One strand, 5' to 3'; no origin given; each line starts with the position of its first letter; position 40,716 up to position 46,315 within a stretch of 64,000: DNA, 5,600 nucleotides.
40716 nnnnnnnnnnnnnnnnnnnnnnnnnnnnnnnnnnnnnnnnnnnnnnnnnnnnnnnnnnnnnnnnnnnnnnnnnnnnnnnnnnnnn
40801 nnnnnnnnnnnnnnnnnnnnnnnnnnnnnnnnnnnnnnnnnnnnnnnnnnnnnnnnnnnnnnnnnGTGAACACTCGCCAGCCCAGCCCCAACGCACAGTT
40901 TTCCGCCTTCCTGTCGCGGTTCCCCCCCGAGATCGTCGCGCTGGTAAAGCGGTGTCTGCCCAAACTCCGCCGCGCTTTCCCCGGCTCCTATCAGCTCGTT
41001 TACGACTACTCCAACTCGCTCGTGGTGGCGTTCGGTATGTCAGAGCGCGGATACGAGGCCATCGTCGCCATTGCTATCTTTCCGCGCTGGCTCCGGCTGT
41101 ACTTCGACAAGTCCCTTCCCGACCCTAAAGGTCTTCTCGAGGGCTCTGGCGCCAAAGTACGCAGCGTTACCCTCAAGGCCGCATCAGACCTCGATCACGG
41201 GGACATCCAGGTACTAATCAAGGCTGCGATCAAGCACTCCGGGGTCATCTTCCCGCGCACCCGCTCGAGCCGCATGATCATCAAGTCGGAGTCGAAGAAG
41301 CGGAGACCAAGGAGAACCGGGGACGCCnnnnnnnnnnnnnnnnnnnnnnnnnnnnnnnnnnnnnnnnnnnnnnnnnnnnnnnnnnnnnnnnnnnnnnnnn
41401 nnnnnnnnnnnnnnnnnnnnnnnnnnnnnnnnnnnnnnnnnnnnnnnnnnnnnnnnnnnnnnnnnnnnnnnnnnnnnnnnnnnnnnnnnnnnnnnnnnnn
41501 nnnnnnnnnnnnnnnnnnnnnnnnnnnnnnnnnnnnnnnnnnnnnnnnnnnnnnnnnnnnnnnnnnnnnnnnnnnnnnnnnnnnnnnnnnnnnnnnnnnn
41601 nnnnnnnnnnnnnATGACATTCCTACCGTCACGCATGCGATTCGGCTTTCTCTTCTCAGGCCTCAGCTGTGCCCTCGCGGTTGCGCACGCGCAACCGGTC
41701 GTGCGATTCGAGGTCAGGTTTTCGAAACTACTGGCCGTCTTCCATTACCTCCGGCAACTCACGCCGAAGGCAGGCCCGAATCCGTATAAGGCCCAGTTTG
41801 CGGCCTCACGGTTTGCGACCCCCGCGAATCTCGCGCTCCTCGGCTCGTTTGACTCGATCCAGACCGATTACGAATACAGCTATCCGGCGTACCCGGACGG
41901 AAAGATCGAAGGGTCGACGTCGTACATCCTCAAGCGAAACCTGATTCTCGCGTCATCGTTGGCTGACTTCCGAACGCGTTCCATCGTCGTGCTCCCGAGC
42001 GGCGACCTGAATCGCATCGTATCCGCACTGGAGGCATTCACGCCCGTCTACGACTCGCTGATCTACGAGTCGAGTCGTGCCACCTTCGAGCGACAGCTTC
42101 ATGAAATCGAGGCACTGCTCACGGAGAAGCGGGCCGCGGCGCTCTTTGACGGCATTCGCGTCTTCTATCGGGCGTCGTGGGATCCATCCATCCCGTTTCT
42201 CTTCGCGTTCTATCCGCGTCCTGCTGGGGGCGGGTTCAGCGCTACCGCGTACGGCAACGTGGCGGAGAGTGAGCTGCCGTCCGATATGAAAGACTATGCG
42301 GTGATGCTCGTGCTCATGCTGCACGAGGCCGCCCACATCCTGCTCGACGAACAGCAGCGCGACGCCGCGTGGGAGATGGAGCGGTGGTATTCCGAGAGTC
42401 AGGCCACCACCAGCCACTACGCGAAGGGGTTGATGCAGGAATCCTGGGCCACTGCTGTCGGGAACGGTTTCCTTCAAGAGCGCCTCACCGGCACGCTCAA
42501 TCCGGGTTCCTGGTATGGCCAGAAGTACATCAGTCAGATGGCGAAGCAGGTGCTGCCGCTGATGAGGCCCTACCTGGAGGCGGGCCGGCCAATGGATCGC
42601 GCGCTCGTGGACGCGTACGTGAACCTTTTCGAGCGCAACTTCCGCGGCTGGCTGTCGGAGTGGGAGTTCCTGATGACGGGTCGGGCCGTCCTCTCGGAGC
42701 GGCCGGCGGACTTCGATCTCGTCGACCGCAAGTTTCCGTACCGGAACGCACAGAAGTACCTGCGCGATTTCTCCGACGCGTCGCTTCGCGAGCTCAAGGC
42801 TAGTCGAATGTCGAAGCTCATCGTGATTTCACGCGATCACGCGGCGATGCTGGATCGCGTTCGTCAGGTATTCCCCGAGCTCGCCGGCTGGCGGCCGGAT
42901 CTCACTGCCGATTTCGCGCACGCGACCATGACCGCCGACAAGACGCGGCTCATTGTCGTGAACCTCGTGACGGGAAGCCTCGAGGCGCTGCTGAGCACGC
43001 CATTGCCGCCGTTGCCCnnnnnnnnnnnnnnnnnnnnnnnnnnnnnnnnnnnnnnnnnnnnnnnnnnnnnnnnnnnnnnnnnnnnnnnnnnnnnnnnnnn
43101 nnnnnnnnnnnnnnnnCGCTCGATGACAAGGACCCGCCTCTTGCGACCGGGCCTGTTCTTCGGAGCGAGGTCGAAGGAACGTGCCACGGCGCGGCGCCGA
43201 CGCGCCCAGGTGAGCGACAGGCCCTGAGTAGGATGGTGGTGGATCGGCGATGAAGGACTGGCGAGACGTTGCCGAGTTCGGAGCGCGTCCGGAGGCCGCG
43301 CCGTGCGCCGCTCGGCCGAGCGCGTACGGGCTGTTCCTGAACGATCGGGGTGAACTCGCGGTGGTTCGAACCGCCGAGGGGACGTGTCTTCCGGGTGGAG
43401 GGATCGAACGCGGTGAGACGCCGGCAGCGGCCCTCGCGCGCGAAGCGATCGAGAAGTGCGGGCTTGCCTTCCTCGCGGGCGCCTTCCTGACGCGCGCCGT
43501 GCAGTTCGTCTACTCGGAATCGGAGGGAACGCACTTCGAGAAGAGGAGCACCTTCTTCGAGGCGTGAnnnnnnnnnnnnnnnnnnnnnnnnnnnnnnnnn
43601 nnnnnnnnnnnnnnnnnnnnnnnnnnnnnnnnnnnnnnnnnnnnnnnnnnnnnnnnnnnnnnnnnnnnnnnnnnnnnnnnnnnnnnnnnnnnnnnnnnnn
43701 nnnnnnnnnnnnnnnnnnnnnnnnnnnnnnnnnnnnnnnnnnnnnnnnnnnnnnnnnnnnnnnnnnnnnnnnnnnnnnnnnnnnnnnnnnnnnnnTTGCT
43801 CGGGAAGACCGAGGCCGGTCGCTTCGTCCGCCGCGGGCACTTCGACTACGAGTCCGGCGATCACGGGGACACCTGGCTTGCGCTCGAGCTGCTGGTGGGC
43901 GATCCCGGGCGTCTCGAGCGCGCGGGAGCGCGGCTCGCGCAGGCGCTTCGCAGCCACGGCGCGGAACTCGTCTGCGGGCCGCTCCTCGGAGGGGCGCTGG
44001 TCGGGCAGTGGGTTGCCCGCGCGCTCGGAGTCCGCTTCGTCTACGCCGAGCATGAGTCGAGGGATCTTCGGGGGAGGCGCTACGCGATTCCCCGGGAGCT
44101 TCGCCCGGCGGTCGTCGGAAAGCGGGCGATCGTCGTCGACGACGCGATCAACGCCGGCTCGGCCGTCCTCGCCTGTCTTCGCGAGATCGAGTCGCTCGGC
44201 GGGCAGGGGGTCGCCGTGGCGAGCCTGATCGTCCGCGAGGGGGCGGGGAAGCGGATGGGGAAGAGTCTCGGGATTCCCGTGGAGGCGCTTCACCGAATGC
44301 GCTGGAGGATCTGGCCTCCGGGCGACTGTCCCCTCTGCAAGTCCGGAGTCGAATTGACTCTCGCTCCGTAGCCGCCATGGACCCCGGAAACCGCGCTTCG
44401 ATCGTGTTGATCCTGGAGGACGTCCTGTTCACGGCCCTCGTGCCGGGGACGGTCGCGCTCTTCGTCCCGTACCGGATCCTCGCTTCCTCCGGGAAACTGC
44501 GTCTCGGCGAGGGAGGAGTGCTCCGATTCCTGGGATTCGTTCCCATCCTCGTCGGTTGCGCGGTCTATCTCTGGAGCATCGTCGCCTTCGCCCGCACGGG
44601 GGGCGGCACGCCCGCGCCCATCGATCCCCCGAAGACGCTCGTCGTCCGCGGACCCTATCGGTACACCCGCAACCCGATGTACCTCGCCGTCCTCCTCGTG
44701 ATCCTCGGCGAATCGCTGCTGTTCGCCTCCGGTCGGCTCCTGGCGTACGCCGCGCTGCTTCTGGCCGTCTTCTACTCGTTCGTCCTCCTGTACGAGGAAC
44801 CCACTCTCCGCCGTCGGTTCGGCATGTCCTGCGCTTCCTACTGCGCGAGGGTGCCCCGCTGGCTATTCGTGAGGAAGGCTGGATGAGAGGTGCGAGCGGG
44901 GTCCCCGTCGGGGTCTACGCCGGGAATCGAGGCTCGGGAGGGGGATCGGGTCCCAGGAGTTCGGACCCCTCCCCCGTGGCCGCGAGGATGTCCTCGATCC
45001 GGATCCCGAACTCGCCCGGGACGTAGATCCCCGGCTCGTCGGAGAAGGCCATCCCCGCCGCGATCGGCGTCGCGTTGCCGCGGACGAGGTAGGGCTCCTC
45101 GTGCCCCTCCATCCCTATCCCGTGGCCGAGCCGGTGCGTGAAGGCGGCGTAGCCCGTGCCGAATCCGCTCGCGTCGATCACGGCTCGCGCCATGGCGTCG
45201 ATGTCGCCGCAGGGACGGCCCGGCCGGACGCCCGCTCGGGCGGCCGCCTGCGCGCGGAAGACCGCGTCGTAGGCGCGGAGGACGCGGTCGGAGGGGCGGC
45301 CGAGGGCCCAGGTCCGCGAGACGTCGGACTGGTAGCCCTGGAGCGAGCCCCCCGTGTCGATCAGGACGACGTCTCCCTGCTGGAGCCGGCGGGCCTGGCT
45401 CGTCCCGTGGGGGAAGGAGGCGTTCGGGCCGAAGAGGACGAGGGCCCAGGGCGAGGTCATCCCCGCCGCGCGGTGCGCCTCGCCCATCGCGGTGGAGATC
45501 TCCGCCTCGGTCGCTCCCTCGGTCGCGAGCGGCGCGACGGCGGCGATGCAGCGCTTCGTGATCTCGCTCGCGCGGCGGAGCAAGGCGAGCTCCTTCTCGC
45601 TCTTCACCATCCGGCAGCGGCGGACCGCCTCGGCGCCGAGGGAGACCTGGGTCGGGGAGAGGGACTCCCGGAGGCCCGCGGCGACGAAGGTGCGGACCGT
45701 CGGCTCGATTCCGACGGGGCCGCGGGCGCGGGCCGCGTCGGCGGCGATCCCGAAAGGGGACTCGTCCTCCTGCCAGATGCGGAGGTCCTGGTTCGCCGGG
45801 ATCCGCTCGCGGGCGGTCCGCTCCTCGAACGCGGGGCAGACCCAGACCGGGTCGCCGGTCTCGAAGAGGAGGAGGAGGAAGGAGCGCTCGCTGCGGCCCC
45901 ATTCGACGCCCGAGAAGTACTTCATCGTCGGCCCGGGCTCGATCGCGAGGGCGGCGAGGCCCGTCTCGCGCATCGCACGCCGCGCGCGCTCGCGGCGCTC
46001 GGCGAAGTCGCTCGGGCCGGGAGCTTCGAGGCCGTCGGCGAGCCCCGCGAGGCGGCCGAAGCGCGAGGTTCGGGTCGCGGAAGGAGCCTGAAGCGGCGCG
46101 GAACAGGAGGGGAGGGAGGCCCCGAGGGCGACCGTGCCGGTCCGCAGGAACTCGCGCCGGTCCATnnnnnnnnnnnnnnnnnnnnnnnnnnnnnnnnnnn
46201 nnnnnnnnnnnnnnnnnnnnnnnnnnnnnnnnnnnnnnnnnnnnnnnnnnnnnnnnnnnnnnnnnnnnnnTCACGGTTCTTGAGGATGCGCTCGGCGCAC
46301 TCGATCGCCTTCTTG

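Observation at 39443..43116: Chromosomal integron with a frameshifted intI and cassettes downstream in the same orientation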

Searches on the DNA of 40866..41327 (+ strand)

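Call 89: search_with_rna_model(model_id=R2, sources=[L093, L094], max_evalue=0.01)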
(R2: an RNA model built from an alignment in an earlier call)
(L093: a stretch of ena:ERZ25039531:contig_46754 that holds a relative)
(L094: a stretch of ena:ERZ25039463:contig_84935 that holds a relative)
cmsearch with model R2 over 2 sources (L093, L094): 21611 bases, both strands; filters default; matches with E-value up to 0.01: 21.
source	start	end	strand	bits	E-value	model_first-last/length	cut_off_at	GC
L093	3887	3962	+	36.2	1.6e-06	1-77/77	no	0.75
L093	2436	2511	+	35.4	2.4e-06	1-77/77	no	0.76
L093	4698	4773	+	34.7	3.4e-06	1-77/77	no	0.75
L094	824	899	+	34.2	4.4e-06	1-77/77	no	0.68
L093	3317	3393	+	34.1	4.7e-06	1-77/77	no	0.74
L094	4650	4725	+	33.3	7.4e-06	1-77/77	no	0.71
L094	5893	5968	+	33.3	7.4e-06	1-77/77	no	0.74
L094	1559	1634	+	33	8.6e-06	1-77/77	no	0.68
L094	530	605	+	30.1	3.9e-05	1-77/77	no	0.68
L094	2087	2162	+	29.8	4.7e-05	1-77/77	no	0.7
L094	2648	2723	+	29.5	5.5e-05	1-77/77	no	0.71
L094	7831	7906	+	29.4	5.6e-05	1-77/77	no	0.71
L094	3409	3484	+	28.8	7.7e-05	1-77/77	no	0.67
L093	5321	5377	+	28.5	9.3e-05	1-77/77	no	0.63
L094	5286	5361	+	28.1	0.00011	1-77/77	no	0.68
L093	5905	5968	+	27.7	0.00014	1-77/77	no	0.77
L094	6460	6535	+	26.9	0.00021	1-77/77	no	0.68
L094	7056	7131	+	24.9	0.00061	1-77/77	no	0.67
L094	8905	8980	+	22.4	0.0022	1-77/77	no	0.71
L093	4268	4343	+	20.6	0.0059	1-77/77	no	0.72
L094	4262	4337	+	19.7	0.0094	1-77/77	no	0.7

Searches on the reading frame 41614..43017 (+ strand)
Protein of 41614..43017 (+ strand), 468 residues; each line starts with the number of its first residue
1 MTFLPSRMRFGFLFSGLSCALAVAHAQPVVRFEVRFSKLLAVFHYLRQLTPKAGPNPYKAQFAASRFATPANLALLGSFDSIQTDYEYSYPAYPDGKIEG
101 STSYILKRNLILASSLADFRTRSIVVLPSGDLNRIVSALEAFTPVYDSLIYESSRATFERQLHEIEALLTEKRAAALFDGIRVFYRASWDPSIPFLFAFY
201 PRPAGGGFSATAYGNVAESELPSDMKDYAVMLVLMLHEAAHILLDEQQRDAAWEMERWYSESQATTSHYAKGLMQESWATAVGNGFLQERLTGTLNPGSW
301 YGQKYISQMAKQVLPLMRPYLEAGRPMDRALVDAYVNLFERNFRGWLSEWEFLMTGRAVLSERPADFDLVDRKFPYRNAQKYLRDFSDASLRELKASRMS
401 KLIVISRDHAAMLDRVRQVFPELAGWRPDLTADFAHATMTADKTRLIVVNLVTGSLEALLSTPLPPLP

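Call 8: search_protein_families(library=ncbifam, proteins=[window:41614-43017:+], max_evalue=0.01)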
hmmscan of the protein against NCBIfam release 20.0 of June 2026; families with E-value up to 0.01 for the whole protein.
seq(468 aa): 0 families

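Call 9: search_protein_families(library=pfam, proteins=[window:41614-43017:+], max_evalue=0.01)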
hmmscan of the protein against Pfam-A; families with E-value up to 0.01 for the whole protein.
seq(468 aa): 0 families

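Call 41: find_homologous_proteins(query=window:41614-43017:+)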
Query seq(468 aa) (468 aa): 40 proteins with E <= 0.001 among 8000 candidates.
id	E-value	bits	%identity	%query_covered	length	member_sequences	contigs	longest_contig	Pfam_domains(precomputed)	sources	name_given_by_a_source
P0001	0.0e+0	1052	100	100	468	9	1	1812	-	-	-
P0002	1.9e-286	968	93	98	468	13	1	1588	-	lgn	-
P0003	1.2e-276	936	90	96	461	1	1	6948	-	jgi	jgi:hypothetical protein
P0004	1.1e-266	903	86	97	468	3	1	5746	-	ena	-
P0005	6.2e-265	897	84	98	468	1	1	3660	-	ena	-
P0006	2.5e-264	895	84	100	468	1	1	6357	-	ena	-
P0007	5.4e-256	868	83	98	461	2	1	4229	-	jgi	jgi:hypothetical protein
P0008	1.2e-251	853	81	100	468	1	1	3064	-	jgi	jgi:hypothetical protein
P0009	4.8e-251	851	82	98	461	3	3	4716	-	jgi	jgi:hypothetical protein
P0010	1.8e-250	850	81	99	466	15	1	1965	-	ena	-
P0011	6.0e-240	815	77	100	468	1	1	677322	-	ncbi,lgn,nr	ncbi:MAG: hypothetical protein JWO05_3546 [Gemmatimonadetes bacterium]|nr:hypothetical protein [Gemm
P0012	5.1e-239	812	79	95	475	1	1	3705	-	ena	-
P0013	7.2e-239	811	77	100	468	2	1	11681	-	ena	-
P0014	7.1e-231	785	76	98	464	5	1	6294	-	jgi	jgi:hypothetical protein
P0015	1.6e-197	675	65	97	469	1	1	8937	-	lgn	-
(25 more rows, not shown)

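Call 44: find_encoding_contigs(protein=P0011, flank=10000, max_places=3)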
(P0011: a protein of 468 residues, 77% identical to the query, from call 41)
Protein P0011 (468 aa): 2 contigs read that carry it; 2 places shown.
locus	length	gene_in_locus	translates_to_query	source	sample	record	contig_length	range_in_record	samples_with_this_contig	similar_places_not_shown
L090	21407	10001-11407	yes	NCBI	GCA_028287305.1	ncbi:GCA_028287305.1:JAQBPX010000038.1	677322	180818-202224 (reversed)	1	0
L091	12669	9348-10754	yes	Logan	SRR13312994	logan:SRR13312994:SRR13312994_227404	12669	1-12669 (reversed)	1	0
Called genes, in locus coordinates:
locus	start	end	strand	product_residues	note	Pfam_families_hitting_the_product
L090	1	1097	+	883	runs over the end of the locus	PF26550:Tricorn_2nd (faint), PF26549:Tricorn_N (weak), PF00326:Peptidase_S9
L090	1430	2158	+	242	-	PF13620:CarboxypepD_reg, PF13715:CarbopepD_reg_2, PF07715:Plug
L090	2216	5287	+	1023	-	PF01433:Peptidase_M1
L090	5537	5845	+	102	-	-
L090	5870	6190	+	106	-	-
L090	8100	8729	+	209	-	PF06035:Peptidase_C93 (weak)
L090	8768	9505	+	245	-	PF14317:YcxB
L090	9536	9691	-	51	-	-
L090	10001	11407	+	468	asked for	-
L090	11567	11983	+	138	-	-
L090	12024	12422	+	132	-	PF21746:DUF6869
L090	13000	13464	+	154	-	-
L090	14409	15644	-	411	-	PF01047:MarR (weak), PF12802:MarR_2 (faint), PF00480:ROK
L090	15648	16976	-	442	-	PF00909:Ammonium_transp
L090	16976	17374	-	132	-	PF00543:P-II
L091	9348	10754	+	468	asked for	-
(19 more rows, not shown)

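Call 45: find_encoding_contigs(protein=P0001, flank=10000, max_places=6)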
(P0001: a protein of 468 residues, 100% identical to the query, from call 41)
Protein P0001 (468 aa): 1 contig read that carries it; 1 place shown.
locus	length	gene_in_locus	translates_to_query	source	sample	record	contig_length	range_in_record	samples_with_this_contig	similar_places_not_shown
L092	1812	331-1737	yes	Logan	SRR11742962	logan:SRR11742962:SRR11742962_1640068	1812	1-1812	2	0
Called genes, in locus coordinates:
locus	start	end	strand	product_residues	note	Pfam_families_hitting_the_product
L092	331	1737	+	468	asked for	-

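Call 68: search_protein_families(library=padloc, proteins=[P0001], max_evalue=0.01)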
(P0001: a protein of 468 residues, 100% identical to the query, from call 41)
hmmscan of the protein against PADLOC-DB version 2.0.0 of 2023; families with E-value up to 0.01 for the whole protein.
P0001 (468 aa): 0 families

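Call 76: predict_structure(alignment_id=A6)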
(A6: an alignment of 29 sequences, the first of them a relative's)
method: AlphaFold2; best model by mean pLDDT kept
length: 468 residues; sequences in the alignment: 29
mean_pLDDT: 90.0   pTM: 0.85
mean pLDDT of the five models: 90.0, 89.2, 88.9, 88.6, 87.9
residues with pLDDT >= 90: 375; 70-90: 54; 50-70: 14; < 50: 25
segments of 3 or more residues with pLDDT < 50: 1-25
pLDDT, mean of each block of 10 residues (from residue 1): 40 36 54 95 96 91 96 95 82 65 93 96 92 97 97 95 96 94 94 94 81 93 90 95 89 92 94 94 97 92 95 98 96 97 95 96 97 91 97 95 97 95 93 95 96 95 87
secondary structure, 60 per line:
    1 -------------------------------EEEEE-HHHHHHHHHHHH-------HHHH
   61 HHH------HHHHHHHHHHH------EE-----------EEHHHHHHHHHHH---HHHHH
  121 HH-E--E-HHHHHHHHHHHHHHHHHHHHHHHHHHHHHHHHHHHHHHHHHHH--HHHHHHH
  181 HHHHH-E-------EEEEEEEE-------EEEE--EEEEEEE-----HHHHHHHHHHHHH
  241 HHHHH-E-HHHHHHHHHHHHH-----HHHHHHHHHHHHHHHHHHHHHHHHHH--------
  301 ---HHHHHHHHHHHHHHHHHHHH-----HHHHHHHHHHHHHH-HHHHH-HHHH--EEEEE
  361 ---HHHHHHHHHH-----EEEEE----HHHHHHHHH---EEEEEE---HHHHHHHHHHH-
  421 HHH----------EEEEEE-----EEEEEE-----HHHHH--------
elements in order: E32-36 H38-49 H57-63 H70-80 H102-112 H116-122 H129-171 H174-185 E195-202 E210-213 E216-222 H228-245 H249-261 H267-292 H304-323 H329-342 H344-348 H350-353 E356-360 H364-373 E379-383 H388-396 E400-405 H409-419 E434-439 E445-450 H456-460

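Call 78: fold_search(model_id=the predicted structure, library=pdb)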
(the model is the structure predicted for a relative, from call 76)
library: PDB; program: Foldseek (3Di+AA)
matches with E <= 10: 424; with E <= 0.001: 0
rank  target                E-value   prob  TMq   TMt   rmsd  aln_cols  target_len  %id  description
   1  4jh1_A                2.5e-01  0.33  0.10  0.27  11.5       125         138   10  Crystal Structure of FosB from Bacillus cereus with Zinc and Sulfate at 1.55 A Resolution -SAD Phasing (released 2013-10-02)
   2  6qg0_C                2.9e-01  0.08  0.09  0.11  15.8       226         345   10  Structure of eIF2B-eIF2 (phosphorylated at Ser51) complex (model 1) (released 2019-06-26)
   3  5wew_B                3.2e-01  0.38  0.09  0.24   9.7        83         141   19  Crystal structure of Klebsiella pneumoniae fosfomycin resistance protein (FosAKP) with inhibitor (ANY1) bound (released 2018-07-18)
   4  9ds0_B                4.1e-01  0.12  0.12  0.12  21.6       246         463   10  Crystal structure of sphA with MeVGQ (released 2025-10-22)
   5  7xyo_A                4.3e-01  0.15  0.17  0.16  19.8       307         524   12  Crystal Structure of a M61 aminopeptidase family member from Myxococcus fulvus (released 2023-06-07)
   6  7n7g_A                5.0e-01  0.30  0.09  0.25   9.6        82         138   20  Crystal Structure of FosB from Enterococcus faecium with Fosfomycin (released 2022-07-27)
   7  4jd1_B                5.2e-01  0.23  0.10  0.26  12.1       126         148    9  Crystal Structure of Metallothiol Transferase FosB 2 from Bacillus anthracis str. Ames (released 2013-03-20)
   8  1uqt_B                5.2e-01  0.04  0.09  0.09  19.2       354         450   12  Trehalose-6-phosphate from E. coli bound with UDP-2-fluoro glucose. (released 2003-12-12)
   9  5wew_A                5.5e-01  0.28  0.09  0.24   9.7        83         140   19  Crystal structure of Klebsiella pneumoniae fosfomycin resistance protein (FosAKP) with inhibitor (ANY1) bound (released 2018-07-18)
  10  8tlp_B                6.1e-01  0.06  0.09  0.14  18.4       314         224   14  Computationally designed tunable C2 symmetric tandem repeat homodimer, D_3_633_8x without peptide (released 2024-12-11)
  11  2wtx_C                6.1e-01  0.04  0.09  0.10  18.4       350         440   10  Insight into the mechanism of enzymatic glycosyltransfer with retention through the synthesis and analysis of bisubstr (released 2010-02-23)
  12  5kef_B                6.4e-01  0.77  0.10  0.27   4.7        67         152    9  Structure of hypothetical Staphylococcus protein SA0856 with zinc (released 2017-01-18)
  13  9cb6_D                6.7e-01  0.11  0.12  0.20  17.0       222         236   14  Crystal Structure of RT-PhyR (ruthe_02744) (released 2025-05-28)
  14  4rwa_B                7.1e-01  0.03  0.07  0.08  22.7       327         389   10  Synchrotron structure of the human delta opioid receptor in complex with a bifunctional peptide (PSI community target) (released 2015-01-14)
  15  1uqu_A                7.4e-01  0.03  0.09  0.09  19.3       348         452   11  Trehalose-6-phosphate from E. coli bound with UDP-glucose. (released 2003-11-13)
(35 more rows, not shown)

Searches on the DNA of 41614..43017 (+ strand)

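Call 46: search_with_rna_model(model_id=R2, sources=[L090, L091, L092], max_evalue=0.01)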
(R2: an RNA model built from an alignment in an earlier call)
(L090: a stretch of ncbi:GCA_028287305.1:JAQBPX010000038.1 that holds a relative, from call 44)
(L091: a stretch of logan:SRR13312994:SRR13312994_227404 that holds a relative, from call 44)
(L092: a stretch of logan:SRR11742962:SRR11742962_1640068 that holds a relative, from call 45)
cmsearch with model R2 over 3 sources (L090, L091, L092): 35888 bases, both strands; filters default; matches with E-value up to 0.01: 4.
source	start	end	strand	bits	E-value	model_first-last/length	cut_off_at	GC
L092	42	140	+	35.7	3.4e-06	1-77/77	no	0.63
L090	12885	12985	+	32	2.4e-05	1-77/77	no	0.58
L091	12232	12332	+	32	2.4e-05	1-77/77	no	0.58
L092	1774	1812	+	25.3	0.00085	1-56/77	3'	0.72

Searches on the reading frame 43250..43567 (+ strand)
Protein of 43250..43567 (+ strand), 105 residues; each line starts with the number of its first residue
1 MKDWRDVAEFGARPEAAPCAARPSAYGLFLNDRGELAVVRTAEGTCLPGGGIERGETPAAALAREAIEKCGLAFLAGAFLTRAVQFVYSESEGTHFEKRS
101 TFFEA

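Call 8: search_protein_families(library=ncbifam, proteins=[window:43250-43564:+], max_evalue=0.01)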
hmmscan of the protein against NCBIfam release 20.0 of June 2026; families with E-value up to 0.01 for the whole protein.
seq(105 aa): 9 families
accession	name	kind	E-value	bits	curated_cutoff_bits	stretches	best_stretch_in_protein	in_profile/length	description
TIGR00586.1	mutt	equivalog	1.6e-05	24.9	97.9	1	27-88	10-76/129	8-oxo-dGTP diphosphatase MutT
NF008044.0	PRK10776.1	equivalog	3.3e-05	23.8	148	1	39-79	27-67/130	8-oxo-dGTP diphosphatase MutT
NF006530.0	PRK08999.1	equivalog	0.00018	20.6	245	1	47-89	37-78/315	Nudix family hydrolase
NF001935.0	PRK00714.1-2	equivalog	0.00027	20.5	259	1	45-88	33-76/183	RNA pyrophosphohydrolase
TIGR02705.1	nudix_YtkD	equivalog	0.001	18.6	154.4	1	43-73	45-75/156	RNA deprotection pyrophosphohydrolase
NF041652.1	Nud_hyd_Dein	equivalog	0.0012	19.1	200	1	29-80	29-80/152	Nudix hydrolase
NF001937.0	PRK00714.1-4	equivalog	0.0026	17.4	139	1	42-78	30-66/161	RNA pyrophosphohydrolase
NF001936.0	PRK00714.1-3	equivalog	0.0051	16.7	118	1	46-71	38-63/155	RNA pyrophosphohydrolase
NF001938.0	PRK00714.1-5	equivalog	0.0068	15.8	116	1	46-73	48-75/172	RNA pyrophosphohydrolase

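Call 9: search_protein_families(library=pfam, proteins=[window:43250-43564:+], max_evalue=0.01)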
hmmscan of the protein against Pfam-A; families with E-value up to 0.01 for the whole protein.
seq(105 aa): 1 family
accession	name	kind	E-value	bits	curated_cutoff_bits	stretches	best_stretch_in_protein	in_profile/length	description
PF00293.34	NUDIX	-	6.1e-09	36.4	21.1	1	22-90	3-81/134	NUDIX domain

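Call 68: search_protein_families(library=padloc, proteins=[window:43250-43567:+], max_evalue=0.01)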
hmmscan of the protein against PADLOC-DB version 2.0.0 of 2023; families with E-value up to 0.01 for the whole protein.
window:43250-43567:+ (105 aa): 1 family
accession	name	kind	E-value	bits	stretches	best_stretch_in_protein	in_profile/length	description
PDLC04899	PDC-S07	-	2.6e-05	21.9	1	48-82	38-72/135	-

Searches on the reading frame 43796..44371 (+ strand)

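Call 85: search_protein_families(library=pfam, proteins=[window:43796-44371:+], max_evalue=0.00001)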
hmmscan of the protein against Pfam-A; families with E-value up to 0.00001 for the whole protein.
window:43796-44371:+ (191 aa): 1 family
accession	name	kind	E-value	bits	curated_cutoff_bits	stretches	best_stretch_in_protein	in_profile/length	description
PF00156.33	Pribosyltran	-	4.5e-09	36.3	26.3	1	40-147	11-125/158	Phosphoribosyl transferase domain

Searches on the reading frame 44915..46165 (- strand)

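Call 85: search_protein_families(library=pfam, proteins=[window:44915-46165:-], max_evalue=0.00001)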
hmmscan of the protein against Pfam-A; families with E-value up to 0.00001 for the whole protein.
window:44915-46165:- (416 aa): 2 families
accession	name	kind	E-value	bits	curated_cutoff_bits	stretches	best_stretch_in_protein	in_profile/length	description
PF00557.29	Peptidase_M24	-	1.7e-56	191.7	23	1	195-397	2-207/208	Metallopeptidase family M24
PF01321.24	Creatinase_N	-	5e-14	53.4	22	1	57-187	1-128/128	Creatinase/Prolidase N-terminal domain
